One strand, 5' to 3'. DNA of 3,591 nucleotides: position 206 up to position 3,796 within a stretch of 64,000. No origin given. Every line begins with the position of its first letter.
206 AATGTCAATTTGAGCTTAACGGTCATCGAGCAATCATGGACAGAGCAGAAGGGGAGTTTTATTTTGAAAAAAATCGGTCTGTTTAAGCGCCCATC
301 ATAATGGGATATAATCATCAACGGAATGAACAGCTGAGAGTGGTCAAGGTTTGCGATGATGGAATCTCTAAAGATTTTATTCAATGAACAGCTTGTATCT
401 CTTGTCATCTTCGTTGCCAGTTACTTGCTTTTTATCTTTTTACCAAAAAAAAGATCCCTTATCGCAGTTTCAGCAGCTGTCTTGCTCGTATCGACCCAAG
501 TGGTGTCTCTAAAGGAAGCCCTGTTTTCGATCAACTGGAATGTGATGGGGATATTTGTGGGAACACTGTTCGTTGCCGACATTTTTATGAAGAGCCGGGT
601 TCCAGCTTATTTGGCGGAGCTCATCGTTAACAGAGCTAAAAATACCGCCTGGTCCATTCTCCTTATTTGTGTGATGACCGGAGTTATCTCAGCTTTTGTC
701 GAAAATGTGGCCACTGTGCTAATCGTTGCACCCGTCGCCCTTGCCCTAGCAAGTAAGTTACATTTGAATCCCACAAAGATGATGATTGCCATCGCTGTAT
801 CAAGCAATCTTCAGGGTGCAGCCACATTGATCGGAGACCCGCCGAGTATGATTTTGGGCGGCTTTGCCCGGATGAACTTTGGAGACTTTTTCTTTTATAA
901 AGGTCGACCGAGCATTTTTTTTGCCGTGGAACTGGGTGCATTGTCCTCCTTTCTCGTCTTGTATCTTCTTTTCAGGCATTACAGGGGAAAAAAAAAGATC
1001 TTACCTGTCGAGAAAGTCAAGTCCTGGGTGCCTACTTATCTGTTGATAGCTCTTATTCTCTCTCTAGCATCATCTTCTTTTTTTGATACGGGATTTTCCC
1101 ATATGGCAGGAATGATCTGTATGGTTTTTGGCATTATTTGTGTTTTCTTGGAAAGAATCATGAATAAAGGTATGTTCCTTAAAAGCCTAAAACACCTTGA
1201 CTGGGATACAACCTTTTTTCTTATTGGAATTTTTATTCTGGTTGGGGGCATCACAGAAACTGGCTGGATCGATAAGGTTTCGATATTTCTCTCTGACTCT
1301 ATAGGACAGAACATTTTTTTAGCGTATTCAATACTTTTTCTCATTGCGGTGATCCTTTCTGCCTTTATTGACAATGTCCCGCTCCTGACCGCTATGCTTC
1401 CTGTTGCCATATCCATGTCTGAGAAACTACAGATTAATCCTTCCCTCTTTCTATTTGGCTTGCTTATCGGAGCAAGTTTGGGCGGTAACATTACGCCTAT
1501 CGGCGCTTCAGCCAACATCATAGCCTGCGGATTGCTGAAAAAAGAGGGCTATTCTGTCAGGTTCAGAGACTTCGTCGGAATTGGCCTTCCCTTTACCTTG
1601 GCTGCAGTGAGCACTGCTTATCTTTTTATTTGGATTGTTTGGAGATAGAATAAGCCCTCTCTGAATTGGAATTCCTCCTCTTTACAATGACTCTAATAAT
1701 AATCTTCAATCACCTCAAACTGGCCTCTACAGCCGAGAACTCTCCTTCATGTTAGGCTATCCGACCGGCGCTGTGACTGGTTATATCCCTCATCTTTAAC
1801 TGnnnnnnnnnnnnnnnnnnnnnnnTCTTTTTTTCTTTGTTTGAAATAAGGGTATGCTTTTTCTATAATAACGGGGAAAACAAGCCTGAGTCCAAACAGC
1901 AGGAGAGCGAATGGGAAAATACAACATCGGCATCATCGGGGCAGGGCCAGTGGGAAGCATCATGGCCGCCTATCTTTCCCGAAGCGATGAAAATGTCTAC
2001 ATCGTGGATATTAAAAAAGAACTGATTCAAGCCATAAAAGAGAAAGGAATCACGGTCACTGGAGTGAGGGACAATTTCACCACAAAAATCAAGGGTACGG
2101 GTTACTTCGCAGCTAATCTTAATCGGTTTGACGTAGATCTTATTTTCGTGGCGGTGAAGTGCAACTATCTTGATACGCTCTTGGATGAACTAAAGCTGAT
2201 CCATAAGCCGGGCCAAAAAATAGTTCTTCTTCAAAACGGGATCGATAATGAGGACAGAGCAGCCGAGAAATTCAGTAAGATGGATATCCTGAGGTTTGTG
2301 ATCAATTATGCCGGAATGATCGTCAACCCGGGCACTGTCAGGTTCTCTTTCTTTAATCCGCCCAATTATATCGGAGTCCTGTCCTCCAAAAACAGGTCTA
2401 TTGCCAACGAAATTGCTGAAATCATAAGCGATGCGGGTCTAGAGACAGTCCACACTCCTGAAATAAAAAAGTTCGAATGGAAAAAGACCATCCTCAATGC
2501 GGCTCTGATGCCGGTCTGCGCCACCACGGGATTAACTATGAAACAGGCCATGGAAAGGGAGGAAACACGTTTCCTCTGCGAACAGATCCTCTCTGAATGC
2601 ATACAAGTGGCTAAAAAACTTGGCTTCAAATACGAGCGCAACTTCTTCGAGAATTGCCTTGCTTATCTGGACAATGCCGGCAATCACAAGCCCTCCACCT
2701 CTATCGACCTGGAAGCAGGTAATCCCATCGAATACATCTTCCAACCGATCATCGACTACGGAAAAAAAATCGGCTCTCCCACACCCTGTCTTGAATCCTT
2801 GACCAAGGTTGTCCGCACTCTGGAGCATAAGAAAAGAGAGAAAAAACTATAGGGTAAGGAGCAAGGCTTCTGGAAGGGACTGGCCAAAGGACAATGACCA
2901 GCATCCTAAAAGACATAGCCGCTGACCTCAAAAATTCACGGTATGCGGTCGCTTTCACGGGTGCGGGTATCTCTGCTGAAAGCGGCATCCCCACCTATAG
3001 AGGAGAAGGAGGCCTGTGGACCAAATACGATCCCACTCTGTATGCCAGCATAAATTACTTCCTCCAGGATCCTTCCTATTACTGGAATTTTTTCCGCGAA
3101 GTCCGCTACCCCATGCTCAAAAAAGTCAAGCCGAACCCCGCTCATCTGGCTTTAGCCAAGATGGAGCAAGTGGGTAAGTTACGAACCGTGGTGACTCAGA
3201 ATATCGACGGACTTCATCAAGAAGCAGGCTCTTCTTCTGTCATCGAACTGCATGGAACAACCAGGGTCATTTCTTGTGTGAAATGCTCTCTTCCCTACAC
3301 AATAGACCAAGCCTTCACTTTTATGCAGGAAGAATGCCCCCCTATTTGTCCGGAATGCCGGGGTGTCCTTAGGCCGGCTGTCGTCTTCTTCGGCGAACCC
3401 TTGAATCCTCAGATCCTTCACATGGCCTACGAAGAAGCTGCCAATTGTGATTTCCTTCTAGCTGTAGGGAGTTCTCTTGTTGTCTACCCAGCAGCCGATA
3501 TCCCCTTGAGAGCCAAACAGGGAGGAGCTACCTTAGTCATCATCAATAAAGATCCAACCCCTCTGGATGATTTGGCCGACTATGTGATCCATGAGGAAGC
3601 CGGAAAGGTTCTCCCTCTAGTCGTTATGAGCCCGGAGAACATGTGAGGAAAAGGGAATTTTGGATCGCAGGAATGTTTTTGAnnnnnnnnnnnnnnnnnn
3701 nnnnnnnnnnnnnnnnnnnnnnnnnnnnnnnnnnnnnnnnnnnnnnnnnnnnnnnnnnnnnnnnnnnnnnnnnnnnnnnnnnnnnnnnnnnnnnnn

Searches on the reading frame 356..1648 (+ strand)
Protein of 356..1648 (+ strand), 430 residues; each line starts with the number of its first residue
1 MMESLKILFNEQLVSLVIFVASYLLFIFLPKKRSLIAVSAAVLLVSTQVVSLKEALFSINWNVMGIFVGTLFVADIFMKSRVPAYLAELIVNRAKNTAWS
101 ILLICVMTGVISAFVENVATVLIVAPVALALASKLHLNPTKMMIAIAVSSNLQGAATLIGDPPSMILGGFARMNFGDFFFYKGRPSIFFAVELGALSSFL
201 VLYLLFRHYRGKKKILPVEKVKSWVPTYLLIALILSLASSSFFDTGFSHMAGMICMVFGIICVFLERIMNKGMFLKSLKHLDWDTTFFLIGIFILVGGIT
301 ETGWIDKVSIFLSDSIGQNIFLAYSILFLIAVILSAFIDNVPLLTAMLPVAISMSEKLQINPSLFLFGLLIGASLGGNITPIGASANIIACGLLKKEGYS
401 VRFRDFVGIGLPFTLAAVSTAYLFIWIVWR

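Call 7: search_protein_families(library=pfam, proteins=[window:356-1648:+])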
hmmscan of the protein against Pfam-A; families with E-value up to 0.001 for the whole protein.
window:356-1648:+ (430 aa): 4 families
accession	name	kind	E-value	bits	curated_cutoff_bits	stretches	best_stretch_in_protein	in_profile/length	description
PF03600.22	CitMHS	-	4.2e-63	213.9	31.9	2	23-357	1-320/336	Citrate transporter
PF02040.21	ArsB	-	2e-19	70.7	22.2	1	16-426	3-422/423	Arsenical pump membrane protein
PF06808.19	DctM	-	1.4e-10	41.1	23.8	2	221-428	211-411/413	Tripartite ATP-independent periplasmic transporter, DctM component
PF07158.17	MatC_N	-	5e-06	27.1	23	0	287-376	58-148/149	Dicarboxylate carrier protein MatC N-terminus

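Call 70: find_encoding_contigs(protein=window:356-1648:+, flank=10000, max_places=1)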
Protein window:356-1648:+ (430 aa): 2 contigs read that carry it; 1 place shown.
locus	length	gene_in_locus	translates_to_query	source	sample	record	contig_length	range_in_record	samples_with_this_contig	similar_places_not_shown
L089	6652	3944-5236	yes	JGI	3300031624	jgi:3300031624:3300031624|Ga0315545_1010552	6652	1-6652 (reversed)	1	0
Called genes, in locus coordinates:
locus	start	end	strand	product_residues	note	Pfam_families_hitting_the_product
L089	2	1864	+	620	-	?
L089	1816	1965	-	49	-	-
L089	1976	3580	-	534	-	PF00209:SNF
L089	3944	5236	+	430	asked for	PF02040:ArsB, PF07158:MatC_N (faint), PF16980:CitMHS_2 (weak), PF03600:CitMHS, PF06808:DctM (weak), PF03600:CitMHS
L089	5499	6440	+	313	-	PF01210:NAD_Gly3P_dh_N (weak), PF02558:ApbA, PF03807:F420_oxidored (weak), PF08546:ApbA_C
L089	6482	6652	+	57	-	?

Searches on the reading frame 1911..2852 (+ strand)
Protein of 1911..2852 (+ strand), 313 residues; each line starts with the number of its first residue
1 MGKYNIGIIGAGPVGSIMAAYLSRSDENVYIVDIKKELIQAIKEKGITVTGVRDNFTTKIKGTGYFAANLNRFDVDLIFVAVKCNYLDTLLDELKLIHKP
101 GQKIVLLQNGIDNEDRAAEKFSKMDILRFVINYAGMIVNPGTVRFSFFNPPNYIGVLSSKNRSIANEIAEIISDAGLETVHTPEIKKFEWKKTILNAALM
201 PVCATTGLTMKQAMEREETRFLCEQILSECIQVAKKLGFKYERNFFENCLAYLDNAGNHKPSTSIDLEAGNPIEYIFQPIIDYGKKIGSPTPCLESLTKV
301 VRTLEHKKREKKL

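Call 7: search_protein_families(library=pfam, proteins=[window:1911-2852:+])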
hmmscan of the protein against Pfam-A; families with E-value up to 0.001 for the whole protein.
window:1911-2852:+ (313 aa): 8 families
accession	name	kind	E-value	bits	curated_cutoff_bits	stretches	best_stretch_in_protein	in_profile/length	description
PF02558.23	ApbA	-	5.4e-23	81.7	22.2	1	6-155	1-146/150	Ketopantoate reductase PanE/ApbA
PF08546.17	ApbA_C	-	7.2e-22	78.5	22.7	1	185-305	2-125/125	Ketopantoate reductase PanE/ApbA C terminal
PF01210.29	NAD_Gly3P_dh_N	-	1.2e-07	32.3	23.1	1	6-114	2-109/158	NAD-dependent glycerol-3-phosphate dehydrogenase N-terminus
PF03807.23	F420_oxidored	-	4.7e-07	30.8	21.6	1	6-99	2-82/94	NADP oxidoreductase coenzyme F420-dependent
PF03721.20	UDPG_MGDP_dh_N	-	2.1e-05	24.6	27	1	5-82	2-84/187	UDP-glucose/GDP-mannose dehydrogenase family, NAD binding domain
PF02254.24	TrkA_N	-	3.9e-05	24.4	23.8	1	7-49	2-44/116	TrkA-N domain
PF03446.21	NAD_binding_2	-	0.00035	21.1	21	1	5-60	1-56/161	NAD binding domain of 6-phosphogluconate dehydrogenase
PF03435.24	Sacchrp_dh_NADP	-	0.00066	20.5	25.1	0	6-47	1-46/129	Saccharopine dehydrogenase NADP binding domain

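Call 55: search_protein_families(library=ncbifam, proteins=[window:1911-2852:+], max_evalue=1e-20)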
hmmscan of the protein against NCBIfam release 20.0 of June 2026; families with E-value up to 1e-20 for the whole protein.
window:1911-2852:+ (313 aa): 8 families
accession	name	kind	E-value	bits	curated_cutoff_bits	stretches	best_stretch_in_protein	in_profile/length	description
TIGR00745.1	apbA_panE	subfamily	6.7e-47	160.2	141.35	1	5-307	1-304/305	2-dehydropantoate 2-reductase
NF005088.0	PRK06522.1-2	subfamily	5.8e-35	120.9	371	1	6-309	3-306/308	2-dehydropantoate 2-reductase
NF005091.0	PRK06522.2-2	equivalog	2e-34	119.2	252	1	5-307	3-299/302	2-dehydropantoate 2-reductase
NF005092.1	PRK06522.2-3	equivalog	4.9e-34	117.8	500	1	6-305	3-295/296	2-dehydropantoate 2-reductase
NF004887.0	PRK06249.1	equivalog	6.3e-32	111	360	1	3-309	5-315/316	putative 2-dehydropantoate 2-reductase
NF005089.0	PRK06522.1-4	subfamily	4.4e-31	108.5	223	1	6-308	3-321/326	2-dehydropantoate 2-reductase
NF005093.0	PRK06522.2-4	equivalog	2.5e-21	76.4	308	1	3-310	3-302/304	2-dehydropantoate 2-reductase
NF006083.0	PRK08229.1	equivalog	3.2e-21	75.7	371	0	5-239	4-231/341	2-dehydropantoate 2-reductase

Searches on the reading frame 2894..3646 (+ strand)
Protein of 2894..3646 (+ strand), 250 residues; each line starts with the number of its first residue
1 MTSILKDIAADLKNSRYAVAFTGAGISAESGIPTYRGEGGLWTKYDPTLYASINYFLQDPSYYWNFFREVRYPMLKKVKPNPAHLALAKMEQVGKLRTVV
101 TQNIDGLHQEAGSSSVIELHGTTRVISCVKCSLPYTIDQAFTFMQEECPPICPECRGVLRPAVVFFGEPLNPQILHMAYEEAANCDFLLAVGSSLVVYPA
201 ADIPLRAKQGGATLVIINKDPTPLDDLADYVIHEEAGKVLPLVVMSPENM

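Call 7: search_protein_families(library=pfam, proteins=[window:2894-3646:+])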
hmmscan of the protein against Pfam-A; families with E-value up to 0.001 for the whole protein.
window:2894-3646:+ (250 aa): 1 family
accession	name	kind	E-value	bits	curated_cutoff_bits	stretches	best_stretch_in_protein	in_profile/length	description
PF02146.23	SIR2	-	3.9e-54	183.8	24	1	23-199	1-180/180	Sir2 family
